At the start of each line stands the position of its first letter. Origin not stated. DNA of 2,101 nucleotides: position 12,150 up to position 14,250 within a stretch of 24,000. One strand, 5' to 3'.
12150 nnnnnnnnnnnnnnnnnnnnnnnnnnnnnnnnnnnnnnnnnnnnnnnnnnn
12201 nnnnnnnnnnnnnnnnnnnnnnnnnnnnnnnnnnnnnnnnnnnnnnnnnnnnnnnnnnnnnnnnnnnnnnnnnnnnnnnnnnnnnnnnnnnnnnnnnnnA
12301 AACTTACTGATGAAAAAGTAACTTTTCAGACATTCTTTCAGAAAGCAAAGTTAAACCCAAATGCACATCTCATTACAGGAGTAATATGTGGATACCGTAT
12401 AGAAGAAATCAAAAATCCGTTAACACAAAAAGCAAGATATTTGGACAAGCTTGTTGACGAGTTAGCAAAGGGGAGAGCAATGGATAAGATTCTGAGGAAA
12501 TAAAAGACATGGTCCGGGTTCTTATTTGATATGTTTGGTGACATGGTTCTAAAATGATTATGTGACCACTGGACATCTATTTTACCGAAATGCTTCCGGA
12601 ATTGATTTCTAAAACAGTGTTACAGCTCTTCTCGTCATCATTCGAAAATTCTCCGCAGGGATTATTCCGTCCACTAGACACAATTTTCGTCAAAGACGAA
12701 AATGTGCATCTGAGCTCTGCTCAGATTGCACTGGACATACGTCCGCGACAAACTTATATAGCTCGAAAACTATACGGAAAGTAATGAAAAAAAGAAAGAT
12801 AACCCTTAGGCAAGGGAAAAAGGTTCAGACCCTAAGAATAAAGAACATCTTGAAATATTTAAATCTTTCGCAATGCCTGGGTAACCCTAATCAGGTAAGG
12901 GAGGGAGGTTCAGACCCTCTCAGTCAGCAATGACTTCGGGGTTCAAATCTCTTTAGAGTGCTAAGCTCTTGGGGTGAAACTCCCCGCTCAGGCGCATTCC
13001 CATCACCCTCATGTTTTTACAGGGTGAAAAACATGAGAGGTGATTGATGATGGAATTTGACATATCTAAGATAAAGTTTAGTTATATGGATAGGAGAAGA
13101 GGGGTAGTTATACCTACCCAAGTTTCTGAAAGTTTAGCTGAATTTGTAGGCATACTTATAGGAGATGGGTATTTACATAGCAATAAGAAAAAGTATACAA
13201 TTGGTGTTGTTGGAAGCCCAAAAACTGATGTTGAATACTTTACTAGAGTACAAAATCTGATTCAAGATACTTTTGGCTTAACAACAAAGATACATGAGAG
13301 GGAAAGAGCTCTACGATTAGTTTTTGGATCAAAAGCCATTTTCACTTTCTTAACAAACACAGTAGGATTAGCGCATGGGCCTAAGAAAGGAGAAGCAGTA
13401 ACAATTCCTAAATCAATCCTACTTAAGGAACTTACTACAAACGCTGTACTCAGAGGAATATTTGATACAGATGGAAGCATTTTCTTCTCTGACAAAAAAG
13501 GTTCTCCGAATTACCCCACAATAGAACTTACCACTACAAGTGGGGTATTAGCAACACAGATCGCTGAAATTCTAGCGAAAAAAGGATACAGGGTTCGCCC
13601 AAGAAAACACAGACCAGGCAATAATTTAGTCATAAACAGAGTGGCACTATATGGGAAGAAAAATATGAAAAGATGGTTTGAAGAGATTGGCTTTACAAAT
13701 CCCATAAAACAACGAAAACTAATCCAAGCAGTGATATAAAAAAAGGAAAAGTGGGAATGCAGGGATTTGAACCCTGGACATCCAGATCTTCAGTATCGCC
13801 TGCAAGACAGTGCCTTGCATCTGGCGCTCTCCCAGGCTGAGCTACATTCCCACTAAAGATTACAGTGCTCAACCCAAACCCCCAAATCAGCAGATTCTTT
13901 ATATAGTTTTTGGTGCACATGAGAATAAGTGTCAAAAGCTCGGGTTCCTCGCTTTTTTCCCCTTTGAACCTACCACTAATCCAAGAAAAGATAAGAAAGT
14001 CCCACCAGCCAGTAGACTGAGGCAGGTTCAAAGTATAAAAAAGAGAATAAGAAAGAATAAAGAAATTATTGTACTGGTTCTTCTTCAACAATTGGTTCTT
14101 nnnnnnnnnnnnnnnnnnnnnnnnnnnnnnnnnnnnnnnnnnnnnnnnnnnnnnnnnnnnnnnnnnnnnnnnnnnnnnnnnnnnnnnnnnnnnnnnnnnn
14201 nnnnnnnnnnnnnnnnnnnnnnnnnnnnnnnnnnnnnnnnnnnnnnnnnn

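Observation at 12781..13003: ~220-nt structured noncoding RNA candidate with its own TATA box, upstream of the homing endonuclease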

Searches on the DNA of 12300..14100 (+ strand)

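Call 5: search_rna_families(source=window, start=12300, end=14100, threshold=evalue, max_evalue=10, show_alignments=6)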
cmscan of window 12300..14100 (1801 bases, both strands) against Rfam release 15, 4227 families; matches with E-value up to 10: 9.
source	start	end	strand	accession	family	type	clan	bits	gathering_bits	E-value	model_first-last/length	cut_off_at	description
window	13752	13851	-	RF00005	tRNA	Gene; tRNA;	CL00001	55.2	29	1e-10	1-71/71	no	tRNA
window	12633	12698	-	RF00212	SNORD38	Gene; snRNA; snoRNA; CD-box;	CL00051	21.9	44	0.3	1-70/70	no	Small nucleolar RNA SNORD38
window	13753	13814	-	RF01684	mascRNA-menRNA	Gene;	-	21.5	42.5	0.23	1-56/56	no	MALAT1-associated small cytoplasmic RNA/MEN beta RNA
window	13949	14045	-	RF00648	MIR396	Gene; miRNA;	-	20.9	80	0.38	1-118/118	no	MIR396 microRNA precursor family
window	12302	12375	+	RF00476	snosnR61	Gene; snRNA; snoRNA; CD-box;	CL00051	19.1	45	5.7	1-85/85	no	Small nucleolar RNA snR61/Z1/Z11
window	12567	12621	+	RF03217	mir-3167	Gene; miRNA;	-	18.1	86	6.3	1-59/59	no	mir-3167 microRNA precursor family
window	13001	13045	+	RF04096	mir-4433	Gene; miRNA;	-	17.1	77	5.1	1-83/83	no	mir-4433 microRNA precursor family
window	13699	13850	-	RF02188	ST7-OT4_2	Gene; lncRNA;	-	17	55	3.5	1-172/172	no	ST7 overlapping transcript 4 conserved region 2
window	13930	14024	+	RF02474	GlsR5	Gene; snRNA; snoRNA; CD-box;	-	14.2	100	3.7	1-89/89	no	Small nucleolar RNA GlsR5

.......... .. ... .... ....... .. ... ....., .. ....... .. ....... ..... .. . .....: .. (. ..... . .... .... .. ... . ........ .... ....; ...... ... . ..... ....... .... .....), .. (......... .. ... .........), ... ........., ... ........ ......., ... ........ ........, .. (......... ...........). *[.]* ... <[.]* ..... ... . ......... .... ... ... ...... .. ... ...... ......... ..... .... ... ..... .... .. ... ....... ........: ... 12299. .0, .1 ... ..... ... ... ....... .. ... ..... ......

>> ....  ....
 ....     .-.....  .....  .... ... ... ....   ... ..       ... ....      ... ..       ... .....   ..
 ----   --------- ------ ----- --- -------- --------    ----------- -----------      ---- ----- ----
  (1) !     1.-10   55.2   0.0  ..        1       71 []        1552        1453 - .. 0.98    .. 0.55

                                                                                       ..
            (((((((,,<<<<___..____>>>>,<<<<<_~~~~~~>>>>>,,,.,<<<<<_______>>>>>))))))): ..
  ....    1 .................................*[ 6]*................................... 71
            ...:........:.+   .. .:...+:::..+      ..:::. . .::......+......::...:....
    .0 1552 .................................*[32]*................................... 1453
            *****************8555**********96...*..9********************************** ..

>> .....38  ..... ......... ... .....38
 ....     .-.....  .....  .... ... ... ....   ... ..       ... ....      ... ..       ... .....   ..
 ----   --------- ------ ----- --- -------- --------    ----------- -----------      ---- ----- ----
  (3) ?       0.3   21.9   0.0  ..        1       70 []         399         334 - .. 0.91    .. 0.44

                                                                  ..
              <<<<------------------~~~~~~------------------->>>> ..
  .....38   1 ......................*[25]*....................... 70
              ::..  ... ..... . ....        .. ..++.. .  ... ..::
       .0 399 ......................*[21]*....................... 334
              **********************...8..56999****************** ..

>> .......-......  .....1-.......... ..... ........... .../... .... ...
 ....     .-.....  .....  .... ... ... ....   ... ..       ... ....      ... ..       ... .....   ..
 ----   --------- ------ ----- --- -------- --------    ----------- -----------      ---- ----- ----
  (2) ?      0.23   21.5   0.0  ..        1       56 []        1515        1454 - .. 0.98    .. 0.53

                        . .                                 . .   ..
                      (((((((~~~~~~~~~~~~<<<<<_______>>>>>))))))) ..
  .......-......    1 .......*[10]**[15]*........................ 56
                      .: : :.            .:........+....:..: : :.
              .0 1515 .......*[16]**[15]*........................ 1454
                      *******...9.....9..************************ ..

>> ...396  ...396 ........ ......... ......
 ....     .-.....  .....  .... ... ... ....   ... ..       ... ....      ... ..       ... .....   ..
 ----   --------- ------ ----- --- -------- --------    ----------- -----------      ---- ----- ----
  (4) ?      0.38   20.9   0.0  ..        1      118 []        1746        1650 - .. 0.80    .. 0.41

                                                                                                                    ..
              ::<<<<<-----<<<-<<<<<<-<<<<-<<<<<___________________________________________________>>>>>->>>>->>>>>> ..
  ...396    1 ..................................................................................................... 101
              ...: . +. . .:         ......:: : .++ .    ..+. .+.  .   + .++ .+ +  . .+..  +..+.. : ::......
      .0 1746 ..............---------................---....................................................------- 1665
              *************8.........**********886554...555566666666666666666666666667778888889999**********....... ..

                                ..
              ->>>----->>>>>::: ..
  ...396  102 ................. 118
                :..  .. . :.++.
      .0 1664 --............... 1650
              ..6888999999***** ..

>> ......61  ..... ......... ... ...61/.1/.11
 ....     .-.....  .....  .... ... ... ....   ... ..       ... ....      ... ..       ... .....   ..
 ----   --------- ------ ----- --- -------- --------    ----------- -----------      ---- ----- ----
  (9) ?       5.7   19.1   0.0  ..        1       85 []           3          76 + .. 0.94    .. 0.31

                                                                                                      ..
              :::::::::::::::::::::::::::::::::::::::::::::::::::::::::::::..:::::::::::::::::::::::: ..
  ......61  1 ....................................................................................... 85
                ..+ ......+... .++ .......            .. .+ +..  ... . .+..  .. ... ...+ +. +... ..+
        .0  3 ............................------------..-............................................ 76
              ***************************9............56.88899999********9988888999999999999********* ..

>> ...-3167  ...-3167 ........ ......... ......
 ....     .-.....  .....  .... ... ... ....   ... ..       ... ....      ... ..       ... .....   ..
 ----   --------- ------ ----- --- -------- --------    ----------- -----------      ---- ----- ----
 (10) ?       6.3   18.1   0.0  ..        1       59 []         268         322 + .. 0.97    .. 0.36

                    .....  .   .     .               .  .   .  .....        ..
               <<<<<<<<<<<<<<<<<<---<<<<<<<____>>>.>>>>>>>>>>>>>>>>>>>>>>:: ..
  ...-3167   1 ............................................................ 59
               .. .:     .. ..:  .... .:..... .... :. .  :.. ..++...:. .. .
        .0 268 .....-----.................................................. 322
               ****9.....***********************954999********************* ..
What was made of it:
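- Tried and rejected: SNORD38 scores 21.9 bits against a gathering score of 44, E = 0.3, and the box order is wrong (call 5).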

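Call 11: search_rna_families(source=window, start=12700, end=13060, threshold=evalue, max_evalue=10, show_alignments=6)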
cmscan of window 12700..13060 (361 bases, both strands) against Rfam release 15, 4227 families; matches with E-value up to 10: 6.
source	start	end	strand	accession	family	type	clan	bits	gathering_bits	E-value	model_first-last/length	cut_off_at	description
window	13001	13045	+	RF04096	mir-4433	Gene; miRNA;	-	17.1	77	1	1-83/83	no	mir-4433 microRNA precursor family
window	12820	12919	-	RF04254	mir-1677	Gene; miRNA;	-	14.5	84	6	1-76/76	no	mir-1677 microRNA precursor family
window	12700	12717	+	RF01421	snoR114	Gene; snRNA; snoRNA; CD-box;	-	14.4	45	6.1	70-87/87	5'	small nucleolar RNA snoR114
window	12981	13040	-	RF00934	mir-463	Gene; miRNA;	-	13.8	70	9.1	1-66/66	no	mir-463 microRNA precursor family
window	12821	12950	+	RF04223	MIR2619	Gene; miRNA;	-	11.8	113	3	31-172/202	no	MIR2619 microRNA precursor family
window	12945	13005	+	RF00233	Tymo_tRNA-like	Cis-reg;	-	11.1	40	8.2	1-84/84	no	Tymovirus/Pomovirus/Furovirus tRNA-like 3' UTR element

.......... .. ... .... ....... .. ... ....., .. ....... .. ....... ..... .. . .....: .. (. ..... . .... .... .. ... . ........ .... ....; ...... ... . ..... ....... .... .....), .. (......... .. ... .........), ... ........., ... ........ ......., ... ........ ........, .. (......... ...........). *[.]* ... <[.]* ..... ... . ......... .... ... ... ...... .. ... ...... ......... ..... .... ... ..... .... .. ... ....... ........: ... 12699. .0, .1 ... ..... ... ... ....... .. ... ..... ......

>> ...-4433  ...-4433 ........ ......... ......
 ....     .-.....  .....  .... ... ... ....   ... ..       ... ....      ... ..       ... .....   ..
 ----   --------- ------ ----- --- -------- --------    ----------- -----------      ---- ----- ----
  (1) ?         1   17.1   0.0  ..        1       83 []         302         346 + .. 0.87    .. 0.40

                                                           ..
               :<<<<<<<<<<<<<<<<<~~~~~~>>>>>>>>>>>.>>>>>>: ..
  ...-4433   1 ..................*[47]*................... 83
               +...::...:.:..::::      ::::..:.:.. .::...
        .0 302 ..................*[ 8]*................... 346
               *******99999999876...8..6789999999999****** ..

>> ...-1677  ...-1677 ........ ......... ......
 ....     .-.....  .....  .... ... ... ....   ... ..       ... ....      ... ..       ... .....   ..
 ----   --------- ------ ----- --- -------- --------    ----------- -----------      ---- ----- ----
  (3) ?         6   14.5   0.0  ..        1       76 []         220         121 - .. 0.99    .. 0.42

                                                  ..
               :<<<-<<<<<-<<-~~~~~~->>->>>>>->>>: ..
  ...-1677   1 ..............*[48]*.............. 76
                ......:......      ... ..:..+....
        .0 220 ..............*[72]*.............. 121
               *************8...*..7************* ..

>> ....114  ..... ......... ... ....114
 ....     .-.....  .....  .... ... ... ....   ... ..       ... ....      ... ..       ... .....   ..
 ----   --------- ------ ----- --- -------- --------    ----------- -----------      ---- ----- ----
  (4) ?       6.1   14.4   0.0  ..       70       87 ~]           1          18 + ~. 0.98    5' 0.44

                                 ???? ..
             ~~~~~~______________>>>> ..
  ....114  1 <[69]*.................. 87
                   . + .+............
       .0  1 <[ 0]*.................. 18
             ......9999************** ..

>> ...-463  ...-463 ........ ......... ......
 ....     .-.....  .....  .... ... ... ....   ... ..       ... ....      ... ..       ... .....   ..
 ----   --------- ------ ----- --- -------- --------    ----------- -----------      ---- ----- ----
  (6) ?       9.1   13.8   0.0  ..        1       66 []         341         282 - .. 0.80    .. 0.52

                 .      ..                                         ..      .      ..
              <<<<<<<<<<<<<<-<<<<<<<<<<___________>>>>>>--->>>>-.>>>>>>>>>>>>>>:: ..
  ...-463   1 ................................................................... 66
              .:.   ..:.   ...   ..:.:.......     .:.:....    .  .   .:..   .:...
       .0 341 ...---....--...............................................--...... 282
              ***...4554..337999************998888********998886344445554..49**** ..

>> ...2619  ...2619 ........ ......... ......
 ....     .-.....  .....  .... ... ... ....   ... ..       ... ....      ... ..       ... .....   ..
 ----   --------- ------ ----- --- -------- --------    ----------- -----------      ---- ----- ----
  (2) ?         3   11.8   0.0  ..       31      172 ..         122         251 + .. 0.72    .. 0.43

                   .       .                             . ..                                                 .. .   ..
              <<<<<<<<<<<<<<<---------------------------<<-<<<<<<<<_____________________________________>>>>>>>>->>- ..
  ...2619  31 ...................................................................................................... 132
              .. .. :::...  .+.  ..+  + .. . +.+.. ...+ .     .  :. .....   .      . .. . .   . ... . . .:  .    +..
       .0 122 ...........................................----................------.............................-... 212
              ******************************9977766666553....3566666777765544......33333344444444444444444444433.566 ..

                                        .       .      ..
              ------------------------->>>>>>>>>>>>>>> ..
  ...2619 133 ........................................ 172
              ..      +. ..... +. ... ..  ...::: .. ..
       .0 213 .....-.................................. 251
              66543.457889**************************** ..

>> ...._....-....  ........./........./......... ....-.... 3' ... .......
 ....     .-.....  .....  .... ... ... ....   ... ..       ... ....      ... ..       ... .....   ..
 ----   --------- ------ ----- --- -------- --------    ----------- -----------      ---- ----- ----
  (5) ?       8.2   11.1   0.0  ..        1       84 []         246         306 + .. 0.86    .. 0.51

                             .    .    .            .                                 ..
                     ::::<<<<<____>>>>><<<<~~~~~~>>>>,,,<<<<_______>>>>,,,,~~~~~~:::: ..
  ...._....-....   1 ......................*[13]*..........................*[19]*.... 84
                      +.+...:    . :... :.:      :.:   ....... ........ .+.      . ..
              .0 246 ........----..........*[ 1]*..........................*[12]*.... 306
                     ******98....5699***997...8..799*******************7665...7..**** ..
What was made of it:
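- On Riboswitch or other Rfam cis-regulatory family: No Rfam match (calls 5, 11).
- The Rfam tRNA model does not score the unspliced gene at E<=10 (call 11).
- Tried and rejected: Only chance miRNA-type hits at E>=1 appeared in the element (call 11).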

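Call 17: search_rna_families(sources=[L005, L006, L007, L009], threshold=gathering)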
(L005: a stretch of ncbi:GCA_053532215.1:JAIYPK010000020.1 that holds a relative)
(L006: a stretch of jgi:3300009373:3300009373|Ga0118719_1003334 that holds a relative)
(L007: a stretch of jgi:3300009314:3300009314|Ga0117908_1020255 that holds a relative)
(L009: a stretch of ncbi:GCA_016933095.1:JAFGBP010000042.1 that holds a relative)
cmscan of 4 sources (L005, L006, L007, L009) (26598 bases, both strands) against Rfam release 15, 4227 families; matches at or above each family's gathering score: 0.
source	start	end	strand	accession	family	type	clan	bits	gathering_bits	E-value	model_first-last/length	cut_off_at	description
